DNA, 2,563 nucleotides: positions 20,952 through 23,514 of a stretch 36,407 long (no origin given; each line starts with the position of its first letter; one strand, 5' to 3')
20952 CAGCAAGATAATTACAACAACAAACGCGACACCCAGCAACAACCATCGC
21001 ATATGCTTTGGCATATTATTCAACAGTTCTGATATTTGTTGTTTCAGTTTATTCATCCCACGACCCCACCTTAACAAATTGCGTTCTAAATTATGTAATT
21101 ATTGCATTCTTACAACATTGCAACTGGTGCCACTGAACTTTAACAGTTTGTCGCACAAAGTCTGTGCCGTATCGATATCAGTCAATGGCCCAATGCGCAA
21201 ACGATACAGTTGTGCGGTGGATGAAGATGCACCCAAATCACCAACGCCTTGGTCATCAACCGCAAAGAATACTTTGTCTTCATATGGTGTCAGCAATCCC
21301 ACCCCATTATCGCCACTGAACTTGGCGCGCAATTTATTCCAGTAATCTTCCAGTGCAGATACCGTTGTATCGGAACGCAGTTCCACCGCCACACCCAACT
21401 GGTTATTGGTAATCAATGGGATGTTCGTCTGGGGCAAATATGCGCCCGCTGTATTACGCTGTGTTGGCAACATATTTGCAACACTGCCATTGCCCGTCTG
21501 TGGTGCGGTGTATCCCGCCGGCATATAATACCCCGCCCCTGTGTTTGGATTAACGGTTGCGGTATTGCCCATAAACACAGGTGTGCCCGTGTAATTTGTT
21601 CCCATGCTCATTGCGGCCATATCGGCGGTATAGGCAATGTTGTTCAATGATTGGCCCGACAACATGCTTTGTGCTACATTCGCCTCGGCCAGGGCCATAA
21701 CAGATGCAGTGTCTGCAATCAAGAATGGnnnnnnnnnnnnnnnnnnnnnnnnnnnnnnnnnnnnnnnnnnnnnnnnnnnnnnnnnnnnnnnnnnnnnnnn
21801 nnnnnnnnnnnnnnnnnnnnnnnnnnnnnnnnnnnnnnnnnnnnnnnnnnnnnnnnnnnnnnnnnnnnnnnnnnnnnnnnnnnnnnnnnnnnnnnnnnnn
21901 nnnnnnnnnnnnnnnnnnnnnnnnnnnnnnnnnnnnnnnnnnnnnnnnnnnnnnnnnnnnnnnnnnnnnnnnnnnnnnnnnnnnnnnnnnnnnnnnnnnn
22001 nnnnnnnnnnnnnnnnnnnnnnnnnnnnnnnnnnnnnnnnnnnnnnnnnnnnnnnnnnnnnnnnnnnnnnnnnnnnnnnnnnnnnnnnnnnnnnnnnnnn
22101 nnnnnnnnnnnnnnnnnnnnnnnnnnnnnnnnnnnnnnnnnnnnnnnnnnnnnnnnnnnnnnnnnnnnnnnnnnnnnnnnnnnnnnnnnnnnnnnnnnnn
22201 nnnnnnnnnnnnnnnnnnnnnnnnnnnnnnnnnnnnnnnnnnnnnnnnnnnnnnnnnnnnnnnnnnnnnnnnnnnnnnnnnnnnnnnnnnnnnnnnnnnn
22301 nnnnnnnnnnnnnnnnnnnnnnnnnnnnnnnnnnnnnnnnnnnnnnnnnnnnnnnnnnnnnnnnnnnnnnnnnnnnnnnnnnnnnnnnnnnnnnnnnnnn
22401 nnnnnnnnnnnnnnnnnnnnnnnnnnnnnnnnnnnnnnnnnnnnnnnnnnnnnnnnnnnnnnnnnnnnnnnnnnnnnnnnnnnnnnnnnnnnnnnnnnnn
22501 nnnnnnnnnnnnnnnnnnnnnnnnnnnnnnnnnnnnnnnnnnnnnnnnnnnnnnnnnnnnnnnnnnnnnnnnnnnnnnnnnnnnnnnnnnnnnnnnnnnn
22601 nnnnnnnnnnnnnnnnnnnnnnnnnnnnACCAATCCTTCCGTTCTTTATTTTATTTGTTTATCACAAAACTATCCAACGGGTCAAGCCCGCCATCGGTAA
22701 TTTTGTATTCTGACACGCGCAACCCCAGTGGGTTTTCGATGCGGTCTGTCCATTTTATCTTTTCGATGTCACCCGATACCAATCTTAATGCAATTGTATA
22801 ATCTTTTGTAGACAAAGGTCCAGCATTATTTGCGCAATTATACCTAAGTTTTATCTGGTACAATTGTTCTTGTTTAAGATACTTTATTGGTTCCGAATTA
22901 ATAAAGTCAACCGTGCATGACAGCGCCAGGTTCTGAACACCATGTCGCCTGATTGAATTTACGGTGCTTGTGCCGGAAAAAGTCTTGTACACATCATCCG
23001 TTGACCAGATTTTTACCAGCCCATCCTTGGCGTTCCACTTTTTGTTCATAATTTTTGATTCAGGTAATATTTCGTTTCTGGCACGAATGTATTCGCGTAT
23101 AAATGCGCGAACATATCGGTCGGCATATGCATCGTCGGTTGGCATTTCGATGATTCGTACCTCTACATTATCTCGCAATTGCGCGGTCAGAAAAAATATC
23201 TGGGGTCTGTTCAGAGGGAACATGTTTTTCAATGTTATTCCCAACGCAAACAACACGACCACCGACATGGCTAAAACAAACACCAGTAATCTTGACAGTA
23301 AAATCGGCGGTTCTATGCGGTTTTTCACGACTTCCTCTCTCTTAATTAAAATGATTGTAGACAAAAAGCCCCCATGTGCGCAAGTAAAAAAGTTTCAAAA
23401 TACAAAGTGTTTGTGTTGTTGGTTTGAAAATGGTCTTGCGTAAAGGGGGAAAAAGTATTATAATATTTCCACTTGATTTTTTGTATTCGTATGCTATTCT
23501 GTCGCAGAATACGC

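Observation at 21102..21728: VirB9 homologue fused to a roughly 200-aa tail ending in a SPOR-like peptidoglycan-binding domain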

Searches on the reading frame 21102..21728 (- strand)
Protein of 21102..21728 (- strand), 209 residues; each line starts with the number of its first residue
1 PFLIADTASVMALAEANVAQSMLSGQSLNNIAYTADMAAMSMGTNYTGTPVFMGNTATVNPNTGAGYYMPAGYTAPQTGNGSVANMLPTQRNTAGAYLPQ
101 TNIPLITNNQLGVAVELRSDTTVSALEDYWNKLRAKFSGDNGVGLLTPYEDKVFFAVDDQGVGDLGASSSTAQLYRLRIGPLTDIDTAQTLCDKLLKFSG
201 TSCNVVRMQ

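Call 3: search_protein_families(library=pfam, proteins=[window:21102-21728:-], max_evalue=1)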
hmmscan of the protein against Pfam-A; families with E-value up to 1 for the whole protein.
window:21102-21728:- (209 aa): 1 family
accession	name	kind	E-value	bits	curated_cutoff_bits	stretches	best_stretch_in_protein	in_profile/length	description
PF05036.18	SPOR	-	4.5e-05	24.1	21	1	168-207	37-76/76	SPOR domain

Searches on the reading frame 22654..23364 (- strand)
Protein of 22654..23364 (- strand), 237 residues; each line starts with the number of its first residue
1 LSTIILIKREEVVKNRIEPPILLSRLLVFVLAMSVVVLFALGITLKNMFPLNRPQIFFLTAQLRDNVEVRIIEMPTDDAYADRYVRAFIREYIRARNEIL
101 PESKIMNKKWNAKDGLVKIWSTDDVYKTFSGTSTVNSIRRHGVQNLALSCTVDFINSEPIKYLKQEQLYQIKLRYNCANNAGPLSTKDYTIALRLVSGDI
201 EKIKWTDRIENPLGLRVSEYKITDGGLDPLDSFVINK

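Call 3: search_protein_families(library=pfam, proteins=[window:22654-23364:-], max_evalue=1)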
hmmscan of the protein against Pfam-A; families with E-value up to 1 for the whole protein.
window:22654-23364:- (237 aa): 1 family
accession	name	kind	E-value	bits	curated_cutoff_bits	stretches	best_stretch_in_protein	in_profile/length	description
PF04335.19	VirB8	-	2.3e-09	37.8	23.2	1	25-224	18-212/213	VirB8 protein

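Call 6: search_protein_families(library=ncbifam, proteins=[window:22654-23364:-], max_evalue=0.01)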
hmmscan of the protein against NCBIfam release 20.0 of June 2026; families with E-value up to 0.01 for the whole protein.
window:22654-23364:- (237 aa): 1 family
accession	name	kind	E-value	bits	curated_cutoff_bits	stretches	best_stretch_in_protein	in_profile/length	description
NF010439.0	PRK13865.1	equivalog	0.0027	17.3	188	0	23-97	36-110/237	type IV secretion system protein VirB8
